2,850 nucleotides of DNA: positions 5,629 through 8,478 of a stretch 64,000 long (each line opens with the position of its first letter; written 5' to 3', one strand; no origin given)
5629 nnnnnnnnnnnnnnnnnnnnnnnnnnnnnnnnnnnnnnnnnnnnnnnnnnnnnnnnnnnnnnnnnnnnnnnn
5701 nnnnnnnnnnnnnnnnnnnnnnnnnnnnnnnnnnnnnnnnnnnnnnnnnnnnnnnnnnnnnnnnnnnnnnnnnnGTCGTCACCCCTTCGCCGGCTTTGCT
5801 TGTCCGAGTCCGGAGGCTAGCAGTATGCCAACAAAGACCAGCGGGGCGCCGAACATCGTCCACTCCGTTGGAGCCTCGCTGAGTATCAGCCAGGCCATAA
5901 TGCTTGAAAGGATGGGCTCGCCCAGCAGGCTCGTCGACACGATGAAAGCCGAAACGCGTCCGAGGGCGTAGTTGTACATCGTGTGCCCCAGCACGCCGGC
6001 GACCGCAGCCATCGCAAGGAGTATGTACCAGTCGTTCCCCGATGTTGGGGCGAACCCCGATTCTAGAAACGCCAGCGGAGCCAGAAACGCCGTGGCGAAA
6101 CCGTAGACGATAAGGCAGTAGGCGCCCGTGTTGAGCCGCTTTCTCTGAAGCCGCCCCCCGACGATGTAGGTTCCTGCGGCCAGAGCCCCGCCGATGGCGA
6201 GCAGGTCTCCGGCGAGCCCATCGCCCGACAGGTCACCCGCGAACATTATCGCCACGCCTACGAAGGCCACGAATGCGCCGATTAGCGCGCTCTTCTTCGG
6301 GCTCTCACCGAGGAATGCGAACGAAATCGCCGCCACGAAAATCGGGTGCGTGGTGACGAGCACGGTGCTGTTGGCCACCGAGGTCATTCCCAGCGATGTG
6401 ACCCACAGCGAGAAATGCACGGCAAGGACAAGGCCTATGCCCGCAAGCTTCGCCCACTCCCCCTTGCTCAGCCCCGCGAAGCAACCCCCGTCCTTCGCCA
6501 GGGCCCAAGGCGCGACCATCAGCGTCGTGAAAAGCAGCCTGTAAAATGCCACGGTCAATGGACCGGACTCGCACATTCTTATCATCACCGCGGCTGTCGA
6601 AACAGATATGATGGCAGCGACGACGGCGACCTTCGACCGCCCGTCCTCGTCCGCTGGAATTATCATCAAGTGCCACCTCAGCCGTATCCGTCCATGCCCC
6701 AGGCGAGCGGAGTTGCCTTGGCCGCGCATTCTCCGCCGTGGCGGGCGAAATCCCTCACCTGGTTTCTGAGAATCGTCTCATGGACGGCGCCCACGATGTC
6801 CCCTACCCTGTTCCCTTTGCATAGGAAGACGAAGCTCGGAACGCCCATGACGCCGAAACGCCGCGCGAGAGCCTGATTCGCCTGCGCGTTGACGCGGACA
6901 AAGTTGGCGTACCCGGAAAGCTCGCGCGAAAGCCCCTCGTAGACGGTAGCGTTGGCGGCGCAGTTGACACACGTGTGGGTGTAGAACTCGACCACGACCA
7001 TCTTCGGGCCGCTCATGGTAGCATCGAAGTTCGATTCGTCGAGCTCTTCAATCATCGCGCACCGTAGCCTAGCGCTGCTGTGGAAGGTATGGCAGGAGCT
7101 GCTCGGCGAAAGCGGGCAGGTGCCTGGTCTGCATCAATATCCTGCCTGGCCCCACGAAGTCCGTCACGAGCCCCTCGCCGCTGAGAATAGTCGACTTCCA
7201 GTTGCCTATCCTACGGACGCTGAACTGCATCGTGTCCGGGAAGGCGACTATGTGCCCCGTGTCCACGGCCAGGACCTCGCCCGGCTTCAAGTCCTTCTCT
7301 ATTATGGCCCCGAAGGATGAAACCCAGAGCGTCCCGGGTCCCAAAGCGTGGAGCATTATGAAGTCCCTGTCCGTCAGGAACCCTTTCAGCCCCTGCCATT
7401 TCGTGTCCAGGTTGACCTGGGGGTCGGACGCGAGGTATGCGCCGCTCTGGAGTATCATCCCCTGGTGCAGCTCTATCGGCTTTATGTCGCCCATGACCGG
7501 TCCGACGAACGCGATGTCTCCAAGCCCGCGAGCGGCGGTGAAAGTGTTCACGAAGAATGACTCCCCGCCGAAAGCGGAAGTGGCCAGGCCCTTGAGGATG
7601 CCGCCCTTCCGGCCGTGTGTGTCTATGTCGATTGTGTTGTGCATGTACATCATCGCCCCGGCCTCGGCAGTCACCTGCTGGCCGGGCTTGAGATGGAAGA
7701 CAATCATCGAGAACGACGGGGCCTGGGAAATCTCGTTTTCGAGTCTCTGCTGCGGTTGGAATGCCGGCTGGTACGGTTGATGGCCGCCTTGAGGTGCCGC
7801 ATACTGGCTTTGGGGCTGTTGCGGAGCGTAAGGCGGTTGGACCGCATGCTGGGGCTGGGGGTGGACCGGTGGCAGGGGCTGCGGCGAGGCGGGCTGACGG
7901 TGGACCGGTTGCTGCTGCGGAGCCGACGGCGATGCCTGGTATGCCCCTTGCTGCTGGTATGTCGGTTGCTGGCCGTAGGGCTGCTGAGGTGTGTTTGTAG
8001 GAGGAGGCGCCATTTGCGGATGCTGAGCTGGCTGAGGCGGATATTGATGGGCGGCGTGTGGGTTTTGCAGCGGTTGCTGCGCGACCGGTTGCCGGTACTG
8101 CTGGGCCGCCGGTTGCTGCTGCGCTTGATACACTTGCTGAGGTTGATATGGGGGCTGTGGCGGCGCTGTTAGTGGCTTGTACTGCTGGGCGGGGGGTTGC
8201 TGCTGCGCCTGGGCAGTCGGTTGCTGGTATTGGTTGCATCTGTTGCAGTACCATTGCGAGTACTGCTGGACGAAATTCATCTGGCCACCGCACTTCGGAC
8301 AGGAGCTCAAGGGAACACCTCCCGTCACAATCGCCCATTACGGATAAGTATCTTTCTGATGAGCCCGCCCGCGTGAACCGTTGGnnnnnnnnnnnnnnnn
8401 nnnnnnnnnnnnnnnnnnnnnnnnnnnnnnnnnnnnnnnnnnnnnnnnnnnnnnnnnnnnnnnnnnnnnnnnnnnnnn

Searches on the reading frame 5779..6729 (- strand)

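Call 45: search_protein_families(library=pfam, proteins=[window:5779-6729:-], max_evalue=0.0001)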
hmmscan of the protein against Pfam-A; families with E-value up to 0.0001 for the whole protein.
window:5779-6729:- (316 aa): 2 families
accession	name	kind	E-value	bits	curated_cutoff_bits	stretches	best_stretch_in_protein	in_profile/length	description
PF00892.27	EamA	-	7.3e-39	133.6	28.2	2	173-306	2-134/135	EamA-like transporter family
PF03151.22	TPT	-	7.1e-07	29.3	30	0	55-162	29-135/291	Triose-phosphate Transporter family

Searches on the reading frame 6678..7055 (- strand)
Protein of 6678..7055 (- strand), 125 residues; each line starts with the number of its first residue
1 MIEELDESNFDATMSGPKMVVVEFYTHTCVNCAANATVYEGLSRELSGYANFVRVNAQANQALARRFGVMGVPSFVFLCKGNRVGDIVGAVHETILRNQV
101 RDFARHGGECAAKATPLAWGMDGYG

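Call 47: search_protein_families(library=pfam, proteins=[window:6678-7055:-], max_evalue=0.0001)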
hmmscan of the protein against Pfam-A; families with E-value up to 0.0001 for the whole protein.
window:6678-7055:- (125 aa): 3 families
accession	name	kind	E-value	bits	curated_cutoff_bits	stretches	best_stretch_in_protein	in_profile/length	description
PF00085.26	Thioredoxin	-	1.9e-17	63.6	23.5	1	3-100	3-101/103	Thioredoxin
PF13098.12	Thioredoxin_2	-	2.4e-05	25.1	27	1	18-96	6-100/104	Thioredoxin-like domain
PF07449.17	HyaE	-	2.5e-05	24.7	22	1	26-89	37-101/108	Hydrogenase-1 expression protein HyaE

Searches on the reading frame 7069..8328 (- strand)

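Call 45: search_protein_families(library=pfam, proteins=[window:7069-8328:-], max_evalue=0.0001)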
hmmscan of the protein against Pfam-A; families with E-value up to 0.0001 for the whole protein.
window:7069-8328:- (419 aa): 1 family
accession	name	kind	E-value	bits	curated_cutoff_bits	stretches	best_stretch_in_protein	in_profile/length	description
PF01987.23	AIM24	-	3.4e-64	216.8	25.7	1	199-402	2-205/205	Mitochondrial biogenesis AIM24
